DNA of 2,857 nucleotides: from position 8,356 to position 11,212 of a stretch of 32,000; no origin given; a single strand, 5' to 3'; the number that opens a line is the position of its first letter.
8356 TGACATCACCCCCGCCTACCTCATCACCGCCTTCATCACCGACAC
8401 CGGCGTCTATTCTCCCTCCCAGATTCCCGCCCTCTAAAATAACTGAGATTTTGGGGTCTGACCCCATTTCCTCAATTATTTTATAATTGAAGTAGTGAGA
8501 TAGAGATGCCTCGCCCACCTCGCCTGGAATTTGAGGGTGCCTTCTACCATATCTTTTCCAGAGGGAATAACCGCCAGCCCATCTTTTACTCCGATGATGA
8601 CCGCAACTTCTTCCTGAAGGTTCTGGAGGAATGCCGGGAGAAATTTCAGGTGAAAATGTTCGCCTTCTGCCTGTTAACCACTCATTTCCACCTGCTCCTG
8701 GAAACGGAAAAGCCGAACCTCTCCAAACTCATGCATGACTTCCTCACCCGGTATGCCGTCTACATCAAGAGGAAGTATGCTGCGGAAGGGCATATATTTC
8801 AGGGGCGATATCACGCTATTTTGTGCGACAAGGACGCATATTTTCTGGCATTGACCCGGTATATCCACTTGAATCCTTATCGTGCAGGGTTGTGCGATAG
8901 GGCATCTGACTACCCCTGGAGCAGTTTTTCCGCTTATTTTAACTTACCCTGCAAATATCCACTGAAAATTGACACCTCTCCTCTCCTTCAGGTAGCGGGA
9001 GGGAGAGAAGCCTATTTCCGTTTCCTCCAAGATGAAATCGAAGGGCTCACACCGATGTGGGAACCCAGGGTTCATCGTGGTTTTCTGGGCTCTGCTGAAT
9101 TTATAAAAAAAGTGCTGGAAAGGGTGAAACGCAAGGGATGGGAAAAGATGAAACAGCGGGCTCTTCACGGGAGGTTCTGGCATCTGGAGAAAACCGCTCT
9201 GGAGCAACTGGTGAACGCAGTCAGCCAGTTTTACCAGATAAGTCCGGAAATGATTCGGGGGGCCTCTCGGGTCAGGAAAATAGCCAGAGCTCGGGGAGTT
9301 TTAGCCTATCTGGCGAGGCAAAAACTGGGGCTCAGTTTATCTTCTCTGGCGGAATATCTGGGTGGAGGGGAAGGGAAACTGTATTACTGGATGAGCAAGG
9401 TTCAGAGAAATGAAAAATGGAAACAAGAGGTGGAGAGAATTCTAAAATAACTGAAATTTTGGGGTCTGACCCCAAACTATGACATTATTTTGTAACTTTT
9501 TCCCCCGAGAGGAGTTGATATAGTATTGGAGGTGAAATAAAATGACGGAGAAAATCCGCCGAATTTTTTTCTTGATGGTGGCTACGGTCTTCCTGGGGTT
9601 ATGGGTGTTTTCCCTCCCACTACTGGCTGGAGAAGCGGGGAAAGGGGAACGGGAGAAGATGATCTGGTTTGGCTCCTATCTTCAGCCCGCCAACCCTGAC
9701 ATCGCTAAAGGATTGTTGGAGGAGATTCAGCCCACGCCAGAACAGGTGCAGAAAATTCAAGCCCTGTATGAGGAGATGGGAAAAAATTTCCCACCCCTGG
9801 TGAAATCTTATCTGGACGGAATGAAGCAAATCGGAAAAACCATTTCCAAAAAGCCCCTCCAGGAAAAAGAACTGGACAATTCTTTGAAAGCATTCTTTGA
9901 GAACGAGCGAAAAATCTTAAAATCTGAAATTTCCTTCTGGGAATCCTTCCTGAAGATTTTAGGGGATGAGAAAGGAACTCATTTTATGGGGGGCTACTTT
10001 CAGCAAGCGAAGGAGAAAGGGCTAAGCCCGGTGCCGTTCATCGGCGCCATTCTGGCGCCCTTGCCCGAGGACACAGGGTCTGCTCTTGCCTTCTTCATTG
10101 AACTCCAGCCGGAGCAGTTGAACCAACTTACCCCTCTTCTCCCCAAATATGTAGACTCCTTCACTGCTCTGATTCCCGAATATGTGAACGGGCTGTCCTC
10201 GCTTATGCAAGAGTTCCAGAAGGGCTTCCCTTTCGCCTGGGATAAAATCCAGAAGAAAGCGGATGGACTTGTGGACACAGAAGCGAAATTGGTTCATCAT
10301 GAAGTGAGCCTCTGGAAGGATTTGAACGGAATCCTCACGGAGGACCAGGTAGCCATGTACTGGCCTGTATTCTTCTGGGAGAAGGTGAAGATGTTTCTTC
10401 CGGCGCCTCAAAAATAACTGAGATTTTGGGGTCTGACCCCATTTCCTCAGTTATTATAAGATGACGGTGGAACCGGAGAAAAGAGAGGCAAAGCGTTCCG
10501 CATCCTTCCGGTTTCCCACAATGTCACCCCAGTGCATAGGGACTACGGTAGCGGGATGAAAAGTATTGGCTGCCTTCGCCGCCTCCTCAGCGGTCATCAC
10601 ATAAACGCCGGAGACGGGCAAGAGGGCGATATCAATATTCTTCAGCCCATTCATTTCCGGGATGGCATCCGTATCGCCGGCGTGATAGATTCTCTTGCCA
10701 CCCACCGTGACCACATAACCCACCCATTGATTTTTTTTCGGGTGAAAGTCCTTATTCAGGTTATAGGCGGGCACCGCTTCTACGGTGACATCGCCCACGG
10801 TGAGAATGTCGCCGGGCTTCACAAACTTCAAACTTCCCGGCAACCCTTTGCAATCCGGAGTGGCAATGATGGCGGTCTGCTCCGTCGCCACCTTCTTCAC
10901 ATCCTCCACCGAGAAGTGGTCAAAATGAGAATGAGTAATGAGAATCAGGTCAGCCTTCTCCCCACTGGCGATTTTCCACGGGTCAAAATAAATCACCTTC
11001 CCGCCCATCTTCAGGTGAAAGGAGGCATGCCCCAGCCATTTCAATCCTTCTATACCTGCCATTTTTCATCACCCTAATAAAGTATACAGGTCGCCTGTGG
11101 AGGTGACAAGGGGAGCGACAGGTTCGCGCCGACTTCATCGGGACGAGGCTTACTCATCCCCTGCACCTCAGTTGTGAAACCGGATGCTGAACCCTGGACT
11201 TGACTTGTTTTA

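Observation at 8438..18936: Dense REP/REPIN-like palindrome family with two resident RayT-like genes (double REPtron)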

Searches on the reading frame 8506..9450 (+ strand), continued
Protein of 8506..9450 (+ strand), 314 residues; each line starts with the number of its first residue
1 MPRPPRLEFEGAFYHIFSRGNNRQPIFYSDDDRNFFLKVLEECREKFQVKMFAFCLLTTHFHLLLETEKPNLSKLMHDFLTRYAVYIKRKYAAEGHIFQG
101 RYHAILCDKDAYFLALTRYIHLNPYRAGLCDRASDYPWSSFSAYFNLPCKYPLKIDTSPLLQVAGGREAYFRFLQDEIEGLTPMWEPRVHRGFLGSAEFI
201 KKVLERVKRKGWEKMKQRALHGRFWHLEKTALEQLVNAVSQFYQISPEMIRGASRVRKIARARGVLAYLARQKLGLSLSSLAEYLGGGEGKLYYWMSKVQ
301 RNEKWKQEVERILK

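Call 43: fold_search(model_id=the predicted structure, library=pdb)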
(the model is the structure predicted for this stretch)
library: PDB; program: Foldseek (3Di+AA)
matches with E <= 10: 1291; with E <= 0.001: 27
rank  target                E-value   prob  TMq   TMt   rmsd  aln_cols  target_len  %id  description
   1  4er8_A                1.2e-07  1.00  0.39  0.70   5.9       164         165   18  Structure of the REP associates tyrosine transposase bound to a REP hairpin (released 2012-08-15)
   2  2a6m_B                9.4e-05  1.00  0.29  0.57   8.4       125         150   10  Crystal Structure of the ISHp608 Transposase (released 2005-10-25)
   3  2f4f_A                9.4e-05  1.00  0.28  0.61  13.2       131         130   18  Crystal structure of IS200 transposase (released 2005-12-13)
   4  2a6o_A                1.1e-04  1.00  0.29  0.57   7.3       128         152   12  Crystal Structure of the ISHp608 Transposase in Complex with Stem-loop DNA (released 2005-10-25)
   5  2vjv_A                1.8e-04  1.00  0.28  0.65   1.9       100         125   12  Crystal structure of the IS608 transposase in complex with left end 26-mer DNA hairpin and a 6-mer DNA representing th (released 2008-02-19)
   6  2xma_E                1.8e-04  1.00  0.28  0.56   6.0       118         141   17  DEINOCOCCUS RADIODURANS ISDRA2 TRANSPOSASE RIGHT END DNA COMPLEX (released 2010-10-13)
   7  2xma_A                2.0e-04  1.00  0.28  0.57   6.0       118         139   17  DEINOCOCCUS RADIODURANS ISDRA2 TRANSPOSASE RIGHT END DNA COMPLEX (released 2010-10-13)
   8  2xqc_D                2.2e-04  1.00  0.27  0.58   5.7       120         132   16  DEINOCOCCUS RADIODURANS ISDRA2 TRANSPOSASE COMPLEXED WITH LEFT END RECOGNITION AND CLEAVAGE SITE AND ZN (released 2010-10-13)
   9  2xm3_A                2.8e-04  1.00  0.26  0.58   5.4       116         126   16  Deinococcus radiodurans ISDra2 Transposase Left end DNA complex (released 2010-10-13)
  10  2vju_B                2.9e-04  1.00  0.28  0.61   4.9       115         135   10  Crystal structure of the IS608 transposase in complex with the complete Right end 35-mer DNA and manganese (released 2008-02-19)
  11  2xm3_D                3.1e-04  1.00  0.27  0.60   5.0       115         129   16  Deinococcus radiodurans ISDra2 Transposase Left end DNA complex (released 2010-10-13)
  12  2xm3_C                3.1e-04  1.00  0.28  0.61   7.8       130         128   17  Deinococcus radiodurans ISDra2 Transposase Left end DNA complex (released 2010-10-13)
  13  2vju_A                3.5e-04  1.00  0.29  0.67   7.4       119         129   13  Crystal structure of the IS608 transposase in complex with the complete Right end 35-mer DNA and manganese (released 2008-02-19)
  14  2xo6_D                3.7e-04  1.00  0.28  0.62   4.7       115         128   15  DEINOCOCCUS RADIODURANS ISDRA2 TRANSPOSASE Y132F MUTANT COMPLEXED WITH LEFT END RECOGNITION AND CLEAVAGE SITE (released 2010-10-13)
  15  2xma_B                3.7e-04  1.00  0.28  0.58   6.0       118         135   17  DEINOCOCCUS RADIODURANS ISDRA2 TRANSPOSASE RIGHT END DNA COMPLEX (released 2010-10-13)
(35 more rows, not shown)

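Call 68: find_encoding_contigs(protein=P0121, flank=2000, max_places=3)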
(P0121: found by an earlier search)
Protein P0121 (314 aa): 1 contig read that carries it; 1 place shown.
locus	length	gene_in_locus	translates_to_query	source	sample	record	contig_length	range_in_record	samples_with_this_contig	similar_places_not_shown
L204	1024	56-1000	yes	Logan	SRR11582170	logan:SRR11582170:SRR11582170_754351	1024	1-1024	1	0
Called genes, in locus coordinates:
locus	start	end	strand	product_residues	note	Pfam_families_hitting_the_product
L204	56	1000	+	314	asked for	PF01797:Y1_Tnp, PF08299:Bac_DnaA_C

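Call 69: find_encoding_contigs(protein=P0122, flank=2000, max_places=3)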
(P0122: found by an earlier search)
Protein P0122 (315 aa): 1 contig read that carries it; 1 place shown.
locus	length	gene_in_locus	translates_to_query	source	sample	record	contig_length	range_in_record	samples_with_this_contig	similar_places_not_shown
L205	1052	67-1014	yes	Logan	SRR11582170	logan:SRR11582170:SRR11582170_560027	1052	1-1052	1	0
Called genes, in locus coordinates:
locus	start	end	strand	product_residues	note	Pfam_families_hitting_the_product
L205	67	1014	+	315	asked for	PF01797:Y1_Tnp, PF08299:Bac_DnaA_C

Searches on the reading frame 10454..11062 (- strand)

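Call 6: search_protein_families(library=pfam, proteins=[window:10454-11062:-], max_evalue=0.01)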
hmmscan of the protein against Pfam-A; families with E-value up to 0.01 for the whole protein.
window:10454-11062:- (202 aa): 3 families
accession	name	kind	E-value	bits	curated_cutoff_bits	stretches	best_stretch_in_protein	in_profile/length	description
PF13483.12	Lactamase_B_3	-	2.1e-33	116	24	1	7-177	2-160/160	Beta-lactamase superfamily domain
PF12706.13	Lactamase_B_2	-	3.8e-23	82.6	27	1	28-178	21-200/200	Beta-lactamase superfamily domain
PF00753.33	Lactamase_B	-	0.00065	20.1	22.7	1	35-177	42-196/196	Metallo-beta-lactamase superfamily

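Call 7: search_protein_families(library=ncbifam, proteins=[window:10454-11062:-], max_evalue=0.01)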
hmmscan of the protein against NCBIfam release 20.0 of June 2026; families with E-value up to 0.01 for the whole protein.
window:10454-11062:- (202 aa): 4 families
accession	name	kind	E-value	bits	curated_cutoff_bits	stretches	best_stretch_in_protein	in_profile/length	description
NF001911.0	PRK00685.1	equivalog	1.4e-28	99.9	144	1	7-196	3-212/228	metal-dependent hydrolase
NF008688.0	PRK11709.1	equivalog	4e-07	29.2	306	1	23-185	99-289/355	L-ascorbate 6-phosphate lactonase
TIGR03413.1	GSH_gloB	equivalog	0.002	17.5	200.8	1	36-95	43-100/248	hydroxyacylglutathione hydrolase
TIGR04122.1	Xnuc_lig_assoc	equivalog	0.0022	16.9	325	1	24-99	16-85/326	ligase-associated DNA damage response exonuclease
